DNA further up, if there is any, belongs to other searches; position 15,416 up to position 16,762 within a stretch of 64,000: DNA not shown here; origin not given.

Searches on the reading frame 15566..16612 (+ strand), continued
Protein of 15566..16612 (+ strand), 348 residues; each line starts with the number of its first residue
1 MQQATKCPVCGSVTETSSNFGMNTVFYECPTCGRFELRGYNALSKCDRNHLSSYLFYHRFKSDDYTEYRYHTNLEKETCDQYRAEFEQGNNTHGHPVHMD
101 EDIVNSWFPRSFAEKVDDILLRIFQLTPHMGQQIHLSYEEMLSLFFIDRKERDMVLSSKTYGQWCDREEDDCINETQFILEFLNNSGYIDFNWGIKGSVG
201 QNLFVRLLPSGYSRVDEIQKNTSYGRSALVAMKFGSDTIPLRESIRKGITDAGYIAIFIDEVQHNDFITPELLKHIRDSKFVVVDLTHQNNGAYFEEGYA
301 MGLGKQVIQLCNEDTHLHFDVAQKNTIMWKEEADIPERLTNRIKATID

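Call 74: get_annotated_region(hit=H4, flank=3000)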
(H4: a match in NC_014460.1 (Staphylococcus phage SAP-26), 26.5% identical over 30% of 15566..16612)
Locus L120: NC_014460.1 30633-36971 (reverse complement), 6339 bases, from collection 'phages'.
description: Staphylococcus phage SAP-26, complete genome.
organism: Staphylococcus phage SAP-26 (NCBI taxid 2919550)
taxonomy: Viruses; Duplodnaviria; Heunggongvirae; Uroviricota; Caudoviricetes; Azeredovirinae; Dubowvirus; Dubowvirus SAP26
host: Staphylococcus aureus; source: -; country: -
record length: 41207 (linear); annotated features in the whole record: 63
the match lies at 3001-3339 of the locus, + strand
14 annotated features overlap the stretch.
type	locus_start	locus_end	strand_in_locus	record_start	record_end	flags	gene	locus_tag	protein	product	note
CDS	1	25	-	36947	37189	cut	-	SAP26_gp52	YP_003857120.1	virulence associated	ORF52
CDS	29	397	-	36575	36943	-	-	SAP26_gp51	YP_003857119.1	Panton-Valentine leukocicin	ORF51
CDS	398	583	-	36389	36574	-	-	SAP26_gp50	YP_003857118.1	hypothetical protein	ORF50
CDS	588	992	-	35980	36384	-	-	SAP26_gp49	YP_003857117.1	hypothetical protein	ORF49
CDS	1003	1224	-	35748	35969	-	-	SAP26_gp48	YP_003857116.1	hypothetical protein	ORF48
CDS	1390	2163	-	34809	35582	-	-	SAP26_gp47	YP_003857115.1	DnaC-like helicase loader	ORF47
CDS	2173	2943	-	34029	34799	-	-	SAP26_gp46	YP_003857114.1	replication initiation protein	ORF46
CDS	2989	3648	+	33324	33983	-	-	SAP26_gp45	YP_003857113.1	hypothetical protein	ORF45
CDS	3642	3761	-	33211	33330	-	-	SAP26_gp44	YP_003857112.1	hypothetical protein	ORF44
CDS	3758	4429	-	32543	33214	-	-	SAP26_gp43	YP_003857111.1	hypothetical protein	ORF43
CDS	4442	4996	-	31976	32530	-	-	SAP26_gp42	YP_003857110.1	single strand DNA binding protein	ORF42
CDS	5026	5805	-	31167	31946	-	-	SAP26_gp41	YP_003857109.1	hypothetical protein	ORF41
CDS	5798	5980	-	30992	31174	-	-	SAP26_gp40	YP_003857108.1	hypothetical protein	ORF40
CDS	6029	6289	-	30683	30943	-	-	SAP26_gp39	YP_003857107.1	hypothetical protein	ORF39; phi PVL orf39-like protein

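Call 79: search_protein_families(library=padloc, proteins=[L085:5661-7094:+, L085:7078-7986:+, L085:2704-3348:+], max_evalue=0.001)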
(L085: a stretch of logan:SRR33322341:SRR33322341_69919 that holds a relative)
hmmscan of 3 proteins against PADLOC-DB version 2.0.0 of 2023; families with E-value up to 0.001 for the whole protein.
L085:5661-7094:+ (477 aa): 45 families (the best 25 are shown)
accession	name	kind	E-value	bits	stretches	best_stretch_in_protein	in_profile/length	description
PDLC02335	AbiLi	-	5.5e-26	89.4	1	13-446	49-282/326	AbiLi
PDLC02980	AriA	-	8.8e-15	53.4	2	310-401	220-299/304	-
PDLC02979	AriA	-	1e-09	36.6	1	14-376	3-341/373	-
PDLC04135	mad3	-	5.6e-09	34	1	13-68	1-45/374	mads_3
PDLC04391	PDC-M07A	-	6e-08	30.1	0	49-78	25-54/412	-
PDLC00301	PtuA1|PtuA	-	1.3e-07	28.9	1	14-67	3-57/429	AAA ATPase domain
PDLC00271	PtuA1|PtuA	-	2.1e-07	28.8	1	13-71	2-49/421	AAA ATPase domain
PDLC00292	PtuA1|PtuA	-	2.3e-07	27.6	1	13-67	308-357/726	AAA ATPase domain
PDLC02336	AbiLi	-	4.2e-07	27.8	0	335-410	223-298/340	AbiLi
PDLC00293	PtuA1|PtuA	-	6.3e-07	26.7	1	13-119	2-76/527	AAA ATPase domain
PDLC00298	PtuA1|PtuA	-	7.3e-07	26.6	1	13-67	2-45/423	AAA ATPase domain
PDLC03865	LmuB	-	8.3e-07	25.6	1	13-65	2-51/1007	-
PDLC04426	PDC-M12A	-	8.4e-07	26.7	0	320-403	238-321/369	-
PDLC00278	PtuA1|PtuA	-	2.6e-06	25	1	13-68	2-46/436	AAA ATPase domain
PDLC04183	HEC-01A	-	3.3e-06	24.4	1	287-415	237-358/402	-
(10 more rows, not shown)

L085:7078-7986:+ (302 aa): 0 families

L085:2704-3348:+ (214 aa): 0 families

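Call 84: search_protein_representatives(alignment_id=A2)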
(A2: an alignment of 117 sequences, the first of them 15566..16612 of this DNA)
Query: 117 sequences, 345 profile positions. Proteins with E-value up to 0.001 (for the whole library): 10352; up to 1e-10: 5454; up to 1e-30: 847. The best 150 are listed.
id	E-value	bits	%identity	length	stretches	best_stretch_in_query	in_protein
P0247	1.1e-169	580.5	-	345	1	4-345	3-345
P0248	5.4e-133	459.8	-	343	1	5-345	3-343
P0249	1.5e-126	438.6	-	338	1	3-345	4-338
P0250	4.5e-124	430.5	-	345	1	1-345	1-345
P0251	3.1e-113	394.8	-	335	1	1-345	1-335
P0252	1.3e-112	392.8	-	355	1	4-345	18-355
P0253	1.7e-98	346.3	-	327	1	2-345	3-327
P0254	2.4e-96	339.3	-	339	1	1-345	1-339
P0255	1.4e-92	326.9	-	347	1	5-344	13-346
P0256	1.0e-88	314.2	-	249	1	171-344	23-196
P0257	6.7e-84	298.3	-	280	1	53-257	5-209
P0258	2.8e-79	283.2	-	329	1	2-344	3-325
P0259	5.0e-78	279.0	-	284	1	4-226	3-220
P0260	2.3e-77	276.8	-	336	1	1-345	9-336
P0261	8.0e-77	275.1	-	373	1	3-345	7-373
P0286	8.8e-66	238.8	-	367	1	1-220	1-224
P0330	7.1e-57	209.5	-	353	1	248-345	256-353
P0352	1.6e-53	198.4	-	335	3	98-312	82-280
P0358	8.6e-53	196.1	-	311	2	180-344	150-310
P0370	1.4e-50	188.7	-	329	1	262-345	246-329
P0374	7.1e-50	186.5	-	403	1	3-221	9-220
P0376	1.1e-49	185.8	-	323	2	193-344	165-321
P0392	2.6e-47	178.0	-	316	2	201-345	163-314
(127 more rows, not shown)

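Call 85: search_protein_families(library=pfam, proteins=[P0286, P0374, P0259, P0330, P0370, P0358, P0376, P0392, P0256, P0352], max_evalue=0.01)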
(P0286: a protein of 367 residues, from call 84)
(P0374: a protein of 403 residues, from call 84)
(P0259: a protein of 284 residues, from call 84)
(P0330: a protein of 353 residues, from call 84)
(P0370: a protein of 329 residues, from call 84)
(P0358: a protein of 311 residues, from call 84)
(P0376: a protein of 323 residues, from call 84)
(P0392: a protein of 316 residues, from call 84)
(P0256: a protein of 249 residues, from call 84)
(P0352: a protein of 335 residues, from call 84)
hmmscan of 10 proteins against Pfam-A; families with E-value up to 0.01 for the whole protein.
P0286 (367 aa): 1 family
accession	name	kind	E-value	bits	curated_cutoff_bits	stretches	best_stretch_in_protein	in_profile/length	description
PF18742.7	DpnII-MboI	-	5.9e-11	42.6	27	1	253-365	33-145/150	REase_DpnII-MboI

P0374 (403 aa): 1 family
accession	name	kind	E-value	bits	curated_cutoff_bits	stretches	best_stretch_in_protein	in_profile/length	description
PF14355.11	Abi_C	-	2.6e-23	82.4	24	1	295-376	2-83/83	Abortive infection C-terminus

P0259 (284 aa): 0 families

P0330 (353 aa): 5 families
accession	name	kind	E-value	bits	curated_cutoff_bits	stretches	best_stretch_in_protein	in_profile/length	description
PF00753.33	Lactamase_B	-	5.1e-11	43.3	22.7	1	16-214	4-177/196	Metallo-beta-lactamase superfamily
PF16661.11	Lactamase_B_6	-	2e-09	37.5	27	1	23-178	2-164/193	Metallo-beta-lactamase superfamily domain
PF12706.13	Lactamase_B_2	-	5e-05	23.4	27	1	29-175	2-142/200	Beta-lactamase superfamily domain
PF05014.21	Nuc_deoxyrib_tr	-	0.00011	22.8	28.8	1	268-321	47-102/117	Nucleoside 2-deoxyribosyltransferase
PF19583.5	ODP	-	0.00046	20.6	27.2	1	58-206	36-166/194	ODP family beta lactamase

P0370 (329 aa): 4 families
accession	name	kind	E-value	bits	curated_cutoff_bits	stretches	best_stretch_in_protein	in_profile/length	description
PF13304.12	AAA_21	-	2.6e-09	38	27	1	152-212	238-300/304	AAA domain, putative AbiEii toxin, Type IV TA system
PF13175.12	AAA_15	-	1.8e-07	31.6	32.1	1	149-214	298-373/374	AAA ATPase domain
PF05014.21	Nuc_deoxyrib_tr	-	2.2e-05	25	28.8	1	244-298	47-103/117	Nucleoside 2-deoxyribosyltransferase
PF11398.14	DUF2813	-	0.0018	18.1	21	1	169-235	282-341/372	Protein of unknown function (DUF2813)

P0358 (311 aa): 1 family
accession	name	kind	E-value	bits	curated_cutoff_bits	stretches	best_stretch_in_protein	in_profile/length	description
PF05014.21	Nuc_deoxyrib_tr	-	2.6e-05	24.8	28.8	1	209-274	29-100/117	Nucleoside 2-deoxyribosyltransferase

P0376 (323 aa): 3 families
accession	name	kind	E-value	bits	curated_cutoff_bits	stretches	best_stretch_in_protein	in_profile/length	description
PF05014.21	Nuc_deoxyrib_tr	-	0.00032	21.3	28.8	1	204-284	9-100/117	Nucleoside 2-deoxyribosyltransferase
PF14354.12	Lar_restr_allev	-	0.0018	18.9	28.6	1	3-33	3-33/58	Restriction alleviation protein Lar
PF13248.11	Zn_ribbon_3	-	0.0047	16.8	27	0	26-37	3-13/26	zinc-ribbon domain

P0392 (316 aa): 1 family
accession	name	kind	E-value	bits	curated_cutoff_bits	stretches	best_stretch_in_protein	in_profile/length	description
PF05014.21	Nuc_deoxyrib_tr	-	5.7e-06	26.9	28.8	1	192-280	8-110/117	Nucleoside 2-deoxyribosyltransferase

P0256 (249 aa): 1 family
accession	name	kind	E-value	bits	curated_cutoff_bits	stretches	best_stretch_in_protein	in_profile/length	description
PF05014.21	Nuc_deoxyrib_tr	-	5.8e-06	26.9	28.8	1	112-166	47-103/117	Nucleoside 2-deoxyribosyltransferase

P0352 (335 aa): 1 family
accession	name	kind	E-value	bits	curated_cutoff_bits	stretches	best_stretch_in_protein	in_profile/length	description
PF05014.21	Nuc_deoxyrib_tr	-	0.00022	21.8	28.8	1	229-277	48-98/117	Nucleoside 2-deoxyribosyltransferase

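Call 93: search_protein_families(library=pfam, proteins=[L053:5620-6984:+, L056:4188-5609:+, L048:5682-6974:+, L053:656-3922:+, L043:5293-6921:+, L074:9682-11004:+, L049:8411-9874:+, L012:6718-7572:+, L006:5172-6992:+, L046:3634-4251:+], max_evalue=0.00001)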
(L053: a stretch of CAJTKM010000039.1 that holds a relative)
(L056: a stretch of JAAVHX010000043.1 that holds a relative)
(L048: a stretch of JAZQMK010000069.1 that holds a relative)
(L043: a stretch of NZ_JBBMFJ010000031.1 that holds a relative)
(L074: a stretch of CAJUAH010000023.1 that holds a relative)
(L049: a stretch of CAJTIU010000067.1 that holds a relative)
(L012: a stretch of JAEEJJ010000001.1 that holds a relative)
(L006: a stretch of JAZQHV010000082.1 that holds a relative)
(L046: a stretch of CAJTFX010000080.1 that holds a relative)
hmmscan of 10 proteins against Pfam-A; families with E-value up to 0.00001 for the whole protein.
L053:5620-6984:+ (454 aa): 1 family
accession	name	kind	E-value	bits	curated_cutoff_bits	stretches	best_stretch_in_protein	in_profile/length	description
PF01420.25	Methylase_S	-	1e-28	101.1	22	2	32-206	1-161/168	Type I restriction modification DNA specificity domain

L056:4188-5609:+ (473 aa): 4 families
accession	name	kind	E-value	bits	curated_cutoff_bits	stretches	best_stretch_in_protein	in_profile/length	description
PF02384.22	N6_Mtase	-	3.5e-70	237.2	20.4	1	120-423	4-299/311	N-6 DNA Methylase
PF12161.14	HsdM_N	-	5.1e-11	43.8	24.5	1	7-109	2-135/135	HsdM N-terminal domain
PF01170.24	UPF0020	-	3.5e-08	33.8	22.3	1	153-268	19-141/197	RMKL-like, methyltransferase domain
PF07669.17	Eco57I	-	8.2e-06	26.4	25.3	0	198-333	56-165/171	Eco57I restriction-modification methylase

L048:5682-6974:+ (430 aa): 1 family
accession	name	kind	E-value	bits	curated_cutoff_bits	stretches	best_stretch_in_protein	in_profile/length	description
PF00145.23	DNA_methylase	-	7.6e-68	229.7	22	1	60-401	3-322/324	C-5 cytosine-specific DNA methylase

L053:656-3922:+ (1088 aa): 6 families
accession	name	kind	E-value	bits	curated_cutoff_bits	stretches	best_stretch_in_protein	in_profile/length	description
PF08463.15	EcoEI_R_C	-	2.2e-38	132.4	24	1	919-1081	1-163/163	EcoEI R protein C-terminal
PF04851.21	ResIII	-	2.1e-34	119.2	22.5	1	373-555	2-163/164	Type III restriction enzyme, res subunit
PF18766.7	SWI2_SNF2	-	1.6e-15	57.8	26.7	1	378-581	1-186/221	SWI2/SNF2 ATPase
PF00270.35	DEAD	-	3.2e-12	47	26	1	378-557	3-162/167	DEAD/DEAH box helicase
PF00271.37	Helicase_C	-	8.4e-12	45.8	23.5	1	658-767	11-109/110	Helicase conserved C-terminal domain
PF13643.11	DUF4145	-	7.2e-06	26.4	23.1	0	61-98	36-73/88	Domain of unknown function (DUF4145)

L043:5293-6921:+ (542 aa): 8 families
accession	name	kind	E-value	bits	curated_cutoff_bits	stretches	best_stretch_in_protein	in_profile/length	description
PF05958.17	tRNA_U5-meth_tr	-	3.5e-18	66.2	23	1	183-540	2-356/357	tRNA (Uracil-5-)-methyltransferase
PF13847.12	Methyltransf_31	-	2.5e-13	50.4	27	1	393-501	2-113/145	Methyltransferase domain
PF03602.21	Cons_hypoth95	-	6.8e-12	45.9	24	1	394-498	41-152/182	Conserved hypothetical protein 95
PF02475.24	TRM5-TYW2_MTfase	-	1.1e-11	45.4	28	1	361-501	7-141/164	TRM5/TYW2 methyltransferase domain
PF05175.20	MTS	-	3.6e-08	33.7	23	1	395-475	32-109/170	Methyltransferase small domain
PF09445.16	Methyltransf_15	-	7.6e-08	32.5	22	1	396-476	2-83/165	RNA cap guanine-N2 methyltransferase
PF13649.12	Methyltransf_25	-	3.8e-07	31.1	27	1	398-470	1-70/97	Methyltransferase domain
PF02005.22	TRM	-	8.5e-06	25.6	27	0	397-499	52-154/376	N2,N2-dimethylguanosine tRNA methyltransferase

L074:9682-11004:+ (440 aa): 1 family
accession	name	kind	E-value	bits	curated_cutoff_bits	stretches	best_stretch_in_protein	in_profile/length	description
PF19546.4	DUF6070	-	1.4e-69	235.3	27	1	106-429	4-334/345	Family of unknown function (DUF6070)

L049:8411-9874:+ (487 aa): 6 families
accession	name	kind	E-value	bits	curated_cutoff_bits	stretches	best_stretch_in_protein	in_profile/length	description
PF04326.19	SLFN_AlbA_2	-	7.6e-10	39.8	25.3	1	15-138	4-117/118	Schlafen, AlbA_2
PF13749.12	HATPase_c_4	-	1.3e-08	35.1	26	1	329-398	12-84/89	Putative ATP-dependent DNA helicase recG C-terminal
PF01047.28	MarR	-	1.3e-08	35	24.6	1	427-479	1-53/59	MarR family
PF12802.13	MarR_2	-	1.7e-07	31.8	27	1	427-479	3-56/61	MarR family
PF01978.25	TrmB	-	5.2e-07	29.9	25.6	1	427-479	6-58/68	Sugar-specific transcriptional regulator TrmB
PF13412.12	HTH_24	-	1.6e-06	28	21.9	1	429-474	3-48/48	Winged helix-turn-helix DNA-binding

L012:6718-7572:+ (284 aa): 2 families
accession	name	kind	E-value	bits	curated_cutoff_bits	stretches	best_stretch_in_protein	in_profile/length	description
PF02661.23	Fic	-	5e-12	46.9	24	1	134-220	4-93/93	Fic/DOC family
PF02498.22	Bro-N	-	3.1e-10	41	25.6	1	14-103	2-91/96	BRO family, N-terminal domain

L006:5172-6992:+ (606 aa): 1 family
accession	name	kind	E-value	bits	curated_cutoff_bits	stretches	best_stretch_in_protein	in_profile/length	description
PF01555.25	N6_N4_Mtase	-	6.5e-41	141.1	26.7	1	81-332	1-217/221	DNA methylase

L046:3634-4251:+ (205 aa): 2 families
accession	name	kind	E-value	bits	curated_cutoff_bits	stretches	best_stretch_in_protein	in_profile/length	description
PF01381.28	HTH_3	-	3.3e-10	40.3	23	1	9-62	2-55/55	Helix-turn-helix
PF13560.12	HTH_31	-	1.7e-07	31.9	27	1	9-60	7-59/64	Helix-turn-helix domain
